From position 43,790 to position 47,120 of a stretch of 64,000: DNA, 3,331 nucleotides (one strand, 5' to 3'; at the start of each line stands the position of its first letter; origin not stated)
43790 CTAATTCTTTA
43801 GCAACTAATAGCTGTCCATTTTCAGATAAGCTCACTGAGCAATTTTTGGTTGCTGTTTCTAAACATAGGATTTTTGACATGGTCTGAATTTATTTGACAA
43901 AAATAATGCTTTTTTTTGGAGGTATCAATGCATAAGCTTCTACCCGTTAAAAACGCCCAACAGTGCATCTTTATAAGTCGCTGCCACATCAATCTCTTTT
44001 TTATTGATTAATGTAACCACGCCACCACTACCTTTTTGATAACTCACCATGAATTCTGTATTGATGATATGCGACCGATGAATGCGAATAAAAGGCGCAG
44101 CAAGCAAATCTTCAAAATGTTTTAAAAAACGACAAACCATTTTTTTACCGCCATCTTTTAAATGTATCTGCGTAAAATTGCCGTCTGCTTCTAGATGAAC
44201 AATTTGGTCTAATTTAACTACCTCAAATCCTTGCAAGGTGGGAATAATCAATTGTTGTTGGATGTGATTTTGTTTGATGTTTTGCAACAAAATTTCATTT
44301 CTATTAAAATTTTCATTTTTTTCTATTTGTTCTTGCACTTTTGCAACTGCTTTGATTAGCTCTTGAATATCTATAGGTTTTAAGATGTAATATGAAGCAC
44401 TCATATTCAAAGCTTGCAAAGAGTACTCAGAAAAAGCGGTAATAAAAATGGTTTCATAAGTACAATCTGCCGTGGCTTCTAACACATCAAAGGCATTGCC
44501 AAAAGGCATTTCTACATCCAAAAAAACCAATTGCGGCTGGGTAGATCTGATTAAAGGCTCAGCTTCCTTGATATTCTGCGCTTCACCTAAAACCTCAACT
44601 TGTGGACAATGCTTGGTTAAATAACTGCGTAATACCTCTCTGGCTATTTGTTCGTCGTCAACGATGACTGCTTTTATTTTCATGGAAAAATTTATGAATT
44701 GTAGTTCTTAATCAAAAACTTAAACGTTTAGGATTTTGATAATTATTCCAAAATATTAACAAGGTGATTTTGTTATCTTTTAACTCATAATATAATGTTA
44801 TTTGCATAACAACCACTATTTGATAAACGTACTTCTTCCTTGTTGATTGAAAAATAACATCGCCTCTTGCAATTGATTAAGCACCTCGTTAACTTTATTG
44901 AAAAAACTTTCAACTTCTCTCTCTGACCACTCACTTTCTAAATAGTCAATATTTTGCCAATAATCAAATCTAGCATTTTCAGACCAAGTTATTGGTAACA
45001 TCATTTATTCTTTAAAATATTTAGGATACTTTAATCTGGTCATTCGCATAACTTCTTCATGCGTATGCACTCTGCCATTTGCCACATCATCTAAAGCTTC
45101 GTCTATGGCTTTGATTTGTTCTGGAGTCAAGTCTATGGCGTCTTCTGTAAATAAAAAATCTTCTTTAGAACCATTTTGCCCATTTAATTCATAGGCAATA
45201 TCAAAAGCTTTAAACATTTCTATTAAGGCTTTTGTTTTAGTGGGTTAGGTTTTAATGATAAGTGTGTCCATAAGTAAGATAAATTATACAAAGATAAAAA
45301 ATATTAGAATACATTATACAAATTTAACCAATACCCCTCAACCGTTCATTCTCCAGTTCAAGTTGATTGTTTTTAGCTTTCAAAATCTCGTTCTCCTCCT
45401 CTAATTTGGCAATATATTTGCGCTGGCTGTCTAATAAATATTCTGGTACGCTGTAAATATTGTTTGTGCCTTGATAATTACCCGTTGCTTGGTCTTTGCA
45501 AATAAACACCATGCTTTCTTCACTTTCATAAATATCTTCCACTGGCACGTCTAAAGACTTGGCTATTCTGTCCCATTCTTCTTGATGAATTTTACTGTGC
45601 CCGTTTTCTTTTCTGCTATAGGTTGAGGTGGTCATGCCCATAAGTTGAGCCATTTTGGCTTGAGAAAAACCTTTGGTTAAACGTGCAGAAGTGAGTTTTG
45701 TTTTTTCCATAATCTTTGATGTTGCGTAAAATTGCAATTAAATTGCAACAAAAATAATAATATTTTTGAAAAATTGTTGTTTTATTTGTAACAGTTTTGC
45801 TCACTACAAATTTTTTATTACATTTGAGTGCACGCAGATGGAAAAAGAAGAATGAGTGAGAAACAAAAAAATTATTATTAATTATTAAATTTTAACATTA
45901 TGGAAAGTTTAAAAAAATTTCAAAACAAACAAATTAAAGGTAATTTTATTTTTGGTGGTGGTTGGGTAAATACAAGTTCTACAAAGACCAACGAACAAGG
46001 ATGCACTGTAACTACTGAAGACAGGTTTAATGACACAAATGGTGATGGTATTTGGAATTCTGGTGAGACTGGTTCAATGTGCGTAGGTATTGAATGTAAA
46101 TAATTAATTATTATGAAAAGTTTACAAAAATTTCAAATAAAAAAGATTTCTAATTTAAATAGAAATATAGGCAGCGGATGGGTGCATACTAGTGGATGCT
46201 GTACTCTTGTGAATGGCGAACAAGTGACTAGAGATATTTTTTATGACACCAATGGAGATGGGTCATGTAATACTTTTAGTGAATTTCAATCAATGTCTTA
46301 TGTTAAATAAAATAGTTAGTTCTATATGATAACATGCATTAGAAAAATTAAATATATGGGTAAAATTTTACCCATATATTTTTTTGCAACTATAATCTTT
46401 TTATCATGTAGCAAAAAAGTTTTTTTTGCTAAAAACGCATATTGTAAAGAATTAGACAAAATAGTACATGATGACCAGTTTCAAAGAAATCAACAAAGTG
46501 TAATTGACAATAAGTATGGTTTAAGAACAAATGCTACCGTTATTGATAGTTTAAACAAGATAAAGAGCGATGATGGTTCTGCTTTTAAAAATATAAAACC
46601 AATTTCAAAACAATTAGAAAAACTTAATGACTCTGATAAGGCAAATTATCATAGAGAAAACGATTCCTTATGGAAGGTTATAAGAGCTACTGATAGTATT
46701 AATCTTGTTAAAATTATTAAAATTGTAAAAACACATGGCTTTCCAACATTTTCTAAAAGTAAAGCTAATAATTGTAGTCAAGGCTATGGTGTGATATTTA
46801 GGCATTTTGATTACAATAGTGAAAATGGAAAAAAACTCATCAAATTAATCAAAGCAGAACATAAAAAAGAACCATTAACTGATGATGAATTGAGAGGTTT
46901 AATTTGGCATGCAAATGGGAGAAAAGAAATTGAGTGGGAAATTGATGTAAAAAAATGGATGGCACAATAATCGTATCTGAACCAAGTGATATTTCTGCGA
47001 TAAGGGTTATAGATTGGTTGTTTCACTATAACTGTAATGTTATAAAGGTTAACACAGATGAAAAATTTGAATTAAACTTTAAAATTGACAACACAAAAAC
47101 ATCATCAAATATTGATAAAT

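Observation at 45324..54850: Accessory island encoding an ATP-grasp + SPASM RiPP pathway with a dedicated C39/HlyD exporter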

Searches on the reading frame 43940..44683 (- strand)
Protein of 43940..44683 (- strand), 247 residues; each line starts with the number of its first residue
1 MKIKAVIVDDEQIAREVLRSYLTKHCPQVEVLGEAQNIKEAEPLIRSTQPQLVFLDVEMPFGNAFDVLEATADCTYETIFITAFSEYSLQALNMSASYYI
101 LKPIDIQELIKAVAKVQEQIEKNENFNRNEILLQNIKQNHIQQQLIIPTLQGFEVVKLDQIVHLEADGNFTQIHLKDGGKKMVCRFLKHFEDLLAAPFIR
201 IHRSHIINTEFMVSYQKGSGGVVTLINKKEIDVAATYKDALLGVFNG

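Call 25: search_protein_families(library=ncbifam, proteins=[window:43940-44683:-], max_evalue=5)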
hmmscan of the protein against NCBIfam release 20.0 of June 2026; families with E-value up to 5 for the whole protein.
window:43940-44683:- (247 aa): 64 families (the best 25 are shown)
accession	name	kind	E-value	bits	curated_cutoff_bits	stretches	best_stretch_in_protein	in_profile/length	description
NF008677.0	PRK11697.1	equivalog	2.6e-30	105.5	246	1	3-237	2-227/238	two-component system response regulator BtsR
NF010684.1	PRK14084.1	equivalog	7.8e-26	91.3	375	1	3-237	1-244/254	response regulator transcription factor LytR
TIGR02875.1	spore_0_A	equivalog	5.7e-19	68.4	200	1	2-134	2-139/262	sporulation transcription factor Spo0A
NF047785.1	respo_reg_MadR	equivalog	3.4e-15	56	300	1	3-119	1-123/209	MadR family response regulator transcription factor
NF001965.0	PRK00742.1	subfamily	3.8e-14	52.6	293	1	1-134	2-141/357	chemotaxis-specific protein-glutamate methyltransferase CheB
NF052445.1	RespRegMctR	equivalog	1.1e-12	47.9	300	1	2-119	1-121/205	two-component system response regulator MctR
NF008469.0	PRK11361.1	equivalog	4.5e-11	42.1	714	1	5-142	7-146/461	acetoacetate metabolism transcriptional regulator AtoC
NF007935.0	PRK10651.1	equivalog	1.8e-10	40.4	250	1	4-150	8-156/216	two-component system response regulator NarL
NF041367.1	CheY_Halo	equivalog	2.8e-10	40.6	200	1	6-116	2-113/114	chemotaxis protein CheY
NF045944.1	ResRegRpaBCyano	equivalog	2.8e-10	40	330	1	6-133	1-128/229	response regulator transcription factor RpaB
TIGR01818.1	ntrC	equivalog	3.8e-10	39.2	558.6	1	6-130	2-127/463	nitrogen regulation protein NR(I)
NF009206.0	PRK12555.1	subfamily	4.6e-09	35.7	342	1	4-72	2-69/340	chemotaxis-specific protein-glutamate methyltransferase CheB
TIGR01387.1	cztR_silR_copR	subfamily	5.8e-09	35.9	279.2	1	6-144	2-138/218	heavy metal response regulator transcription factor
NF011896.0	PRK15369.1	equivalog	7.9e-09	35.4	242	1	2-145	3-149/211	two component system response regulator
NF040534.1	resp_reg_YycF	equivalog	8e-09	35.1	340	1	4-164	2-156/231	response regulator YycF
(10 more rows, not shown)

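Call 32: find_encoding_contigs(protein=window:43940-44683:-, flank=10000, max_places=8)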
Protein window:43940-44683:- (247 aa): 24 contigs read that carry it; 3 places shown.
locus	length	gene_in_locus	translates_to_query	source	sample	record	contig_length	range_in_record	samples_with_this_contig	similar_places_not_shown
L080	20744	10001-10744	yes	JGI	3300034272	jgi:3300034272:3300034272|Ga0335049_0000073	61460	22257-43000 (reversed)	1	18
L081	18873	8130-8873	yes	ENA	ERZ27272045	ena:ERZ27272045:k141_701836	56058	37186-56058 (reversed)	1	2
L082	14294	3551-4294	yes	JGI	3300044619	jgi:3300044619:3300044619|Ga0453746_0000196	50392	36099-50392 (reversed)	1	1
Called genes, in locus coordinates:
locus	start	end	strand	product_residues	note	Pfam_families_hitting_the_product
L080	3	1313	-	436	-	-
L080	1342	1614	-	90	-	PF05016:ParE_toxin (weak), PF06769:YoeB_toxin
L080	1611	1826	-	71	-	PF10884:DUF2683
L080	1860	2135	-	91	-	PF05016:ParE_toxin, PF06769:YoeB_toxin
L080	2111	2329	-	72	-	PF10884:DUF2683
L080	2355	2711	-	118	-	-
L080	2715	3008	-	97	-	PF09907:HigB_toxin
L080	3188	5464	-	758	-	PF03412:Peptidase_C39, PF00664:ABC_membrane, PF00005:ABC_tran, PF02463:SMC_N (weak)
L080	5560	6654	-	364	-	PF13186:SPASM (weak)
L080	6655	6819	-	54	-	-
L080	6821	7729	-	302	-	-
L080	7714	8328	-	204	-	-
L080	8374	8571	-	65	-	-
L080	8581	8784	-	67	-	-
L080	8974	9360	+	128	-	PF13560:HTH_31 (weak), PF01381:HTH_3, PF20432:Xre-like-HTH (weak)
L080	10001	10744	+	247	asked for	PF00072:Response_reg, PF04397:LytTR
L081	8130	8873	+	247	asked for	PF00072:Response_reg, PF04397:LytTR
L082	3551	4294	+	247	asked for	PF00072:Response_reg, PF04397:LytTR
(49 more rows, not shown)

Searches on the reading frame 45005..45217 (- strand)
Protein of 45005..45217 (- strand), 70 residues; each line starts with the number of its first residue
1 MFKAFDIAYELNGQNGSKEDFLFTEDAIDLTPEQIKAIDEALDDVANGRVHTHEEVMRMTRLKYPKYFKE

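Call 24: search_protein_families(library=pfam, proteins=[window:45005-45217:-], max_evalue=5)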
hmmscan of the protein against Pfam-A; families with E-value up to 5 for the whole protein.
window:45005-45217:- (70 aa): 3 families
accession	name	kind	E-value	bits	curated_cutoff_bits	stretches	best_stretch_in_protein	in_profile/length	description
PF25578.1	EF-hand_STIM1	-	0.066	13.8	32.2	1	21-55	9-43/80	Stromal interaction molecule 1-like, EF-hand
PF08400.16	phage_tail_N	-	0.092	13.2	26.6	1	7-47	75-115/134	Prophage tail fibre N-terminal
PF03460.22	NIR_SIR_ferr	-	0.12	12.6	24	1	29-52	20-43/69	Nitrite/Sulfite reductase ferredoxin-like half domain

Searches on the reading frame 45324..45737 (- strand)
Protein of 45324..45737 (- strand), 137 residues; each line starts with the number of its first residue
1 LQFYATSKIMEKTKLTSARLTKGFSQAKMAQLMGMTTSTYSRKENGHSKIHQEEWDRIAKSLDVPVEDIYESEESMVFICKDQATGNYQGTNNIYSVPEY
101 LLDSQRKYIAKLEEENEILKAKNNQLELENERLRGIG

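Call 3: search_protein_families(library=ncbifam, proteins=[window:45324-45737:-], max_evalue=0.01)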
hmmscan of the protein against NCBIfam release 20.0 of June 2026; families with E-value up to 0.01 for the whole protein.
window:45324-45737:- (137 aa): 8 families
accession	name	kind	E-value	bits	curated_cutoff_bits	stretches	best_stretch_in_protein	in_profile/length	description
NF041951.1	phage_RstR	subfamily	4.6e-08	33.3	80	1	12-74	4-66/108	RstR family transcriptional repressor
NF047948.1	male_kill_WMK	equivalog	1.7e-06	27.7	300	1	14-75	166-227/300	WO male-killing family protein Wmk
NF041575.1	antitoxPezA_Strep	equivalog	6.2e-06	26.3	290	1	15-76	6-67/158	type II toxin-antitoxin system antitoxin PezA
NF049845.1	Xre_ParS_antitoxin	subfamily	0.00053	20.1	90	1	18-64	10-56/112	type II RES/Xre toxin-antitoxin system antitoxin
NF005143.0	PRK06596.1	subfamily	0.0011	18.5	241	1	46-126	145-224/285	RNA polymerase factor sigma-32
TIGR02293.1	TAS_TIGR02293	hypoth_equivalog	0.0014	18.3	57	1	25-74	38-89/133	putative toxin-antitoxin system antitoxin component, TIGR02293 family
TIGR02392.1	rpoH_proteo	equivalog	0.0017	18.1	323.1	1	42-123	129-210/270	RNA polymerase sigma factor RpoH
TIGR03830.1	CxxCG_CxxCG_HTH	subfamily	0.0019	18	61.8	1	7-51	62-106/127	type II TA system antitoxin MqsA family protein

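Call 4: search_protein_families(library=pfam, proteins=[window:45324-45737:-], max_evalue=0.01)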
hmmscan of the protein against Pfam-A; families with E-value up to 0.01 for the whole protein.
window:45324-45737:- (137 aa): 6 families
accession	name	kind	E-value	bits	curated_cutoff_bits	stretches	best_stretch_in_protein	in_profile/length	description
PF01381.28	HTH_3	-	3.2e-10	40.3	23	1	18-68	4-54/55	Helix-turn-helix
PF13560.12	HTH_31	-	8.4e-07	29.7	27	1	15-68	6-60/64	Helix-turn-helix domain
PF20432.4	Xre-like-HTH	-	7.1e-06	26.7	25.8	1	23-59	23-59/63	Antitoxin Xre-like helix-turn-helix domain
PF13443.12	HTH_26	-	5.8e-05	23.7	22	1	20-72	7-60/63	Cro/C1-type HTH DNA-binding domain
PF08667.16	BetR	-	0.00085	19.9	21.6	1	14-70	13-69/148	BetR domain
PF12844.13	HTH_19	-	0.0028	18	30.2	0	15-67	4-56/64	Helix-turn-helix domain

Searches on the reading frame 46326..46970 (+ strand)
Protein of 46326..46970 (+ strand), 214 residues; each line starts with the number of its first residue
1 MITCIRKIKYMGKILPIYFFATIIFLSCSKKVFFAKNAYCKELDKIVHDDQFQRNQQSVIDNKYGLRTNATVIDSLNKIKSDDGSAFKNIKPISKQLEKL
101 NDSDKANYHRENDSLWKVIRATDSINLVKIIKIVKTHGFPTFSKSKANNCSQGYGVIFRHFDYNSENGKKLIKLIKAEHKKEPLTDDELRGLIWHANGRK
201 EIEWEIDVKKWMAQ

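Call 3: search_protein_families(library=ncbifam, proteins=[window:46326-46970:+], max_evalue=0.01)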
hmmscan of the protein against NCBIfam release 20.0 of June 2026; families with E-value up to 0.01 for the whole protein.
window:46326-46970:+ (214 aa): 0 families

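Call 4: search_protein_families(library=pfam, proteins=[window:46326-46970:+], max_evalue=0.01)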
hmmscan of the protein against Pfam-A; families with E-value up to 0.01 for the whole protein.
window:46326-46970:+ (214 aa): 0 families

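Call 24: search_protein_families(library=pfam, proteins=[window:46356-46970:+], max_evalue=5)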
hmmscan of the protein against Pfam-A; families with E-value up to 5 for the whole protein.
window:46356-46970:+ (204 aa): 0 families

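Call 25: search_protein_families(library=ncbifam, proteins=[window:46356-46970:+], max_evalue=5)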
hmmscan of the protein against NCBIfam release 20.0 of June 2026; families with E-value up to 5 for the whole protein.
window:46356-46970:+ (204 aa): 2 families
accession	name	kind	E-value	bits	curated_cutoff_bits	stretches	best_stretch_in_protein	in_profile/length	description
NF008737.0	PRK11767.1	equivalog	0.025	13.1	679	1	23-113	129-223/505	SpoVR family protein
TIGR02944.1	suf_reg_Xantho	equivalog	0.14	12.5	110.65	1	79-143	38-102/130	SUF system Fe-S cluster assembly regulator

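Call 58: find_homologous_proteins(query=window:46356-46970:+, max_evalue=0.001)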
Query window:46356-46970:+ (204 aa): 3 proteins with E <= 0.001 among 143 candidates.
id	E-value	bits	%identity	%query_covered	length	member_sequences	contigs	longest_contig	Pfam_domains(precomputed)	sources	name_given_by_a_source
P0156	1.3e-131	455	99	100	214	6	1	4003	-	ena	-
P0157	1.8e-30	124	41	94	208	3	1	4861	-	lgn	-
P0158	3.5e-28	117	41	94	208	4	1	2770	-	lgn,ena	-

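Call 67: predict_structure(alignment_id=A3)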
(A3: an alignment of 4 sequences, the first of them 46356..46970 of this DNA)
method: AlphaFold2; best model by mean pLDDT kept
length: 204 residues; sequences in the alignment: 4
mean_pLDDT: 63.9   pTM: 0.56
mean pLDDT of the five models: 63.9, 63.7, 62.1, 60.8, 60.5
residues with pLDDT >= 90: 19; 70-90: 65; 50-70: 67; < 50: 53
segments of 3 or more residues with pLDDT < 50: 1-6, 8-26, 134-138, 184-204
pLDDT, mean of each block of 10 residues (from residue 1): 43 36 49 78 81 82 61 62 87 96 88 78 75 51 59 63 69 58 46 29 32
secondary structure, 60 per line:
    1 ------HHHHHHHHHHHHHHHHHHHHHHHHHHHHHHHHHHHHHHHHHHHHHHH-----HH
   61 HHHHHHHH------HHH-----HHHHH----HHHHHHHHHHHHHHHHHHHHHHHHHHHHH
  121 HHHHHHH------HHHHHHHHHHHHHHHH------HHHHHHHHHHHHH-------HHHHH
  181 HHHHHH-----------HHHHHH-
elements in order: H7-53 H59-68 H83-87 H92-127 H134-149 H156-168 H176-186 H198-203

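Call 71: fold_search(model_id=the predicted structure, library=pdb)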
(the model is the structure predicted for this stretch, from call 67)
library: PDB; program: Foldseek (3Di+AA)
matches with E <= 10: 137; with E <= 0.001: 0
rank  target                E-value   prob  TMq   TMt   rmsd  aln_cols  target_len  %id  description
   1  7nuf_A                8.6e-01  0.18  0.23  0.12  15.2       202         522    6  Vaccinia virus protein 018 in complex with STAT1 (released 2021-07-28)
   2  3efz_C                9.0e-01  0.16  0.22  0.21  12.9       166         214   13  Crystal Structure of a 14-3-3 protein from cryptosporidium parvum (cgd1_2980) (released 2008-09-23)
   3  7ubt                  1.2e+00  0.23  0.26  0.12  15.9       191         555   12  Stat5a Core in complex with Compound 18 (released 2023-02-15)
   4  7uc6                  1.3e+00  0.08  0.17  0.08  16.8       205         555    9  Stat5a Core in complex with Compound 12 (released 2023-02-15)
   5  3efz_B                1.4e+00  0.23  0.28  0.26  17.6       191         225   11  Crystal Structure of a 14-3-3 protein from cryptosporidium parvum (cgd1_2980) (released 2008-09-23)
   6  6vbu_2                2.0e+00  0.14  0.17  0.06  13.6       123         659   11  Structure of the bovine BBSome complex (released 2020-01-29)
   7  6bqt_H                2.0e+00  0.11  0.21  0.20  13.9       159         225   10  Complex of 14-3-3 theta with an IRSp53 peptide doubly-phosphorylated at T340 and T360 (released 2018-12-05)
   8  8q1s_B                2.0e+00  0.10  0.22  0.20  14.8       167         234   11  Pathogenic mutations of human phosphorylation sites affect protein-protein interactions (released 2024-02-21)
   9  6tlc_A                2.2e+00  0.10  0.22  0.11  15.9       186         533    8  Unphosphorylated human STAT3 in complex with MS3-6 monobody (released 2020-07-22)
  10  4tql_A                2.3e+00  0.10  0.19  0.17  23.6       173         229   12  Computationally designed three helix bundle (released 2014-10-15)
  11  4ga1                  2.5e+00  0.07  0.16  0.21  15.2       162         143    6  Structure of the N-terminal domain of Nup358 (released 2012-09-26)
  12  6z0c_D                2.5e+00  0.07  0.17  0.18  20.6       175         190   13  Structure of in silico modelled artificial Maquette-3 protein (released 2021-03-17)
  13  9ync_A                2.5e+00  0.06  0.18  0.02  29.0       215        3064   13  Motor domains of phi-like human dynein-1 bound to dynactin-p150glued and LIS1 (released 2026-01-28)
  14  1g73_A                2.8e+00  0.08  0.18  0.22  15.4       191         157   10  CRYSTAL STRUCTURE OF SMAC BOUND TO XIAP-BIR3 DOMAIN (released 2001-01-10)
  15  8vyq_B                2.8e+00  0.06  0.17  0.16  15.6       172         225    6  Cryo-EM Structure of the BRAF V600K monomer (released 2025-05-28)
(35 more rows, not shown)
